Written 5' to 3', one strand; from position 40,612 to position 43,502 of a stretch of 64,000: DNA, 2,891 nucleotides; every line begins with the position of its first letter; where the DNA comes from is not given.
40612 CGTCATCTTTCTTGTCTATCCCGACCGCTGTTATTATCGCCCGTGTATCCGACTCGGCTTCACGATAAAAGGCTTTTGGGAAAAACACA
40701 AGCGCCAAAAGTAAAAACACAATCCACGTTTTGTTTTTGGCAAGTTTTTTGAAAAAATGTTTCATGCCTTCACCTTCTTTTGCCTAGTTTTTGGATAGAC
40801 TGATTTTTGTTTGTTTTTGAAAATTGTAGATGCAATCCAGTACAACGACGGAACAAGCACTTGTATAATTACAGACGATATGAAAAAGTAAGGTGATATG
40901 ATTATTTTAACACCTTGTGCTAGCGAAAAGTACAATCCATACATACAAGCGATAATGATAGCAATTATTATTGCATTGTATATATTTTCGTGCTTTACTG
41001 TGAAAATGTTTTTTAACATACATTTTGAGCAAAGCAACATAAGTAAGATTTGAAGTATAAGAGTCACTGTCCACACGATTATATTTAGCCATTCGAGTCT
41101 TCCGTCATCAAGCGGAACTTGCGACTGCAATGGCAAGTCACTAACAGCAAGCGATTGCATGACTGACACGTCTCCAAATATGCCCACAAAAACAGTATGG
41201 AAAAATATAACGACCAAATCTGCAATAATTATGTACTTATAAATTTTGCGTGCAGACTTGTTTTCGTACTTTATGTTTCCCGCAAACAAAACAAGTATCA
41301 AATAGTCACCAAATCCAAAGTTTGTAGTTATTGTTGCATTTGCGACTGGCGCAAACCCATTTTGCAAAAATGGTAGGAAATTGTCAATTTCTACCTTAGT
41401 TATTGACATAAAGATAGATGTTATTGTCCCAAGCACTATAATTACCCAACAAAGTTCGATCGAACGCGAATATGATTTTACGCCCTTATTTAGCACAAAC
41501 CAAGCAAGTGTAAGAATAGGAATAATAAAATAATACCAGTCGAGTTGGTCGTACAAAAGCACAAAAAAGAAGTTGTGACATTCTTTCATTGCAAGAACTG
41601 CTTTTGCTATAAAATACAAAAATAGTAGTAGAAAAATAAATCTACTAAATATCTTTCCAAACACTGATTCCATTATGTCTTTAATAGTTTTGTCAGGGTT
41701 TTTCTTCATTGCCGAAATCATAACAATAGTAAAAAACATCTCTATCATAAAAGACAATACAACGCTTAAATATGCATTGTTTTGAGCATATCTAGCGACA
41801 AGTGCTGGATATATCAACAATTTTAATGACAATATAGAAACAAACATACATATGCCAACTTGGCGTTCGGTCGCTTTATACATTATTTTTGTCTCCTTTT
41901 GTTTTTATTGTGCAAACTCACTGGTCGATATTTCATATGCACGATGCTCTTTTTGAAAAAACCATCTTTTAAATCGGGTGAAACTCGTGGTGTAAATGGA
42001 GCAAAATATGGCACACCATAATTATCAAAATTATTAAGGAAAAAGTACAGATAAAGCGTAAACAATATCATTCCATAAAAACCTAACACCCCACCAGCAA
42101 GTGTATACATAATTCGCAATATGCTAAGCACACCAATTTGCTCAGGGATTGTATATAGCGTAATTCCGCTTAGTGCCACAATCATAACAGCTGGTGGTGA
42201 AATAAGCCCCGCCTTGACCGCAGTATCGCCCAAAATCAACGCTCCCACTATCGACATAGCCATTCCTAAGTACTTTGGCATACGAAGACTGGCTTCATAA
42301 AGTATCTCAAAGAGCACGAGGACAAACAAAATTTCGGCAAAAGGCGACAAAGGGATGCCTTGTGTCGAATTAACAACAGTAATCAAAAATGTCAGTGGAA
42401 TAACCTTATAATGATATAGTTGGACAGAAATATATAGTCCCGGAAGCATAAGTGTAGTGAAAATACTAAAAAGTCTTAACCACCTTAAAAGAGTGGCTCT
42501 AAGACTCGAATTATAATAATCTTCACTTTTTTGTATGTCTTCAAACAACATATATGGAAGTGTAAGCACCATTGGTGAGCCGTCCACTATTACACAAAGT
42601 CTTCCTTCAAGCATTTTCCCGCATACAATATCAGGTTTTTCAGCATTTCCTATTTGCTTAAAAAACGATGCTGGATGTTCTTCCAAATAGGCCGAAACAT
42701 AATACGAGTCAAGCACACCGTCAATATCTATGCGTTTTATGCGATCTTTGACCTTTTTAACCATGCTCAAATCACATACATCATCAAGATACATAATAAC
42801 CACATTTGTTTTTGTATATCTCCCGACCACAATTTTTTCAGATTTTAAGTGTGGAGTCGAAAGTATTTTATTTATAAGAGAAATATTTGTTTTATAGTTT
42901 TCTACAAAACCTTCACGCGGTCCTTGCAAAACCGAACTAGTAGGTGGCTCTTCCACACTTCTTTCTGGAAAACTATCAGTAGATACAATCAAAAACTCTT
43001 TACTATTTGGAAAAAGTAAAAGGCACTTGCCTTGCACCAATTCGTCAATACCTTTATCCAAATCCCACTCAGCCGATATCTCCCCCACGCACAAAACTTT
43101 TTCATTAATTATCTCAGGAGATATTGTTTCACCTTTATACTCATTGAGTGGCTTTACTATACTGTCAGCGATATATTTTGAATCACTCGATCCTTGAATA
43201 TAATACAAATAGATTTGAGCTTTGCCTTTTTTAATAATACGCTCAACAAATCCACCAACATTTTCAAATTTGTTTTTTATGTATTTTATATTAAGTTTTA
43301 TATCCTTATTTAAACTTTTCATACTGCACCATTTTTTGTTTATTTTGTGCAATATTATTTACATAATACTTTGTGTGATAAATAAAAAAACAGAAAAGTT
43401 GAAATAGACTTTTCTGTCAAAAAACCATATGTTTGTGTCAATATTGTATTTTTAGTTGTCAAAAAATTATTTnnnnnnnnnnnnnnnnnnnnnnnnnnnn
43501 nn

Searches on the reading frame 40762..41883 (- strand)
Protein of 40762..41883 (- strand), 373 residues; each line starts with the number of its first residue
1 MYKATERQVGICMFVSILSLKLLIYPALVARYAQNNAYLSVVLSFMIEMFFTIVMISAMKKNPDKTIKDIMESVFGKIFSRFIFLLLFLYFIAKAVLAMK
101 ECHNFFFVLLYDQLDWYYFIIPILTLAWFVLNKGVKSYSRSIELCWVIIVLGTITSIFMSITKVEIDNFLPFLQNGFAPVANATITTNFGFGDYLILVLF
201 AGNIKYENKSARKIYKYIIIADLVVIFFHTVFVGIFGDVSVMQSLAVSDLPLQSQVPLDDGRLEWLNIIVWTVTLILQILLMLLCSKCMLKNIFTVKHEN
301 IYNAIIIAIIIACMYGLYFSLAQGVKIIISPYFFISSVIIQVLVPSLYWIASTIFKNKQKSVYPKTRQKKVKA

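Call 16: search_protein_families(library=pfam, proteins=[window:40762-41883:-], max_evalue=0.001)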
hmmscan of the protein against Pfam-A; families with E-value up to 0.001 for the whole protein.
window:40762-41883:- (373 aa): 1 family
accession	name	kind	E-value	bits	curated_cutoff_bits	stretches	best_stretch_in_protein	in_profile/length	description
PF03845.19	Spore_permease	-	2.6e-32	112.4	23.4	1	6-315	4-314/321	Spore germination protein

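Call 35: find_encoding_contigs(protein=window:40762-41883:-, flank=10000, max_places=10)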
Protein window:40762-41883:- (373 aa): no gene with exactly this product is on record in the collection.

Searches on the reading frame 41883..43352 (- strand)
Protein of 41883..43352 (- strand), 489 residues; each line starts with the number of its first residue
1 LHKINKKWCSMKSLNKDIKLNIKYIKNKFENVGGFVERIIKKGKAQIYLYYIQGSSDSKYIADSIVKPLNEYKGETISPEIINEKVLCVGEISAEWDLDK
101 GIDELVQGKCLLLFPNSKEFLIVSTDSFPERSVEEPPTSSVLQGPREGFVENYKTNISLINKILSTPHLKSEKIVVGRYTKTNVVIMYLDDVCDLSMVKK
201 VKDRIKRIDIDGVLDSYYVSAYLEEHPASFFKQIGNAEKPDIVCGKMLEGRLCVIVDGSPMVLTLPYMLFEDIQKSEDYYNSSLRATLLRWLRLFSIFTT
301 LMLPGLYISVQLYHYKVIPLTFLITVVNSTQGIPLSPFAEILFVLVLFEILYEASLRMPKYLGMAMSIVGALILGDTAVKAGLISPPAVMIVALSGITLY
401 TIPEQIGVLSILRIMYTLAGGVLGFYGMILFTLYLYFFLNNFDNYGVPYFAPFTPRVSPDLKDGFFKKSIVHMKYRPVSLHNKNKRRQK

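Call 16: search_protein_families(library=pfam, proteins=[window:41883-43352:-], max_evalue=0.001)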
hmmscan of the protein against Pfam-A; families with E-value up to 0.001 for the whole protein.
window:41883-43352:- (489 aa): 1 family
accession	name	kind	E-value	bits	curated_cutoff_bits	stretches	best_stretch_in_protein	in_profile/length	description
PF03323.18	GerA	-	2.1e-143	478.7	27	1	24-477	2-464/466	Bacillus/Clostridium GerA spore germination protein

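Call 36: find_encoding_contigs(protein=window:41883-43352:-, flank=10000, max_places=10)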
Protein window:41883-43352:- (489 aa): no gene with exactly this product is on record in the collection.
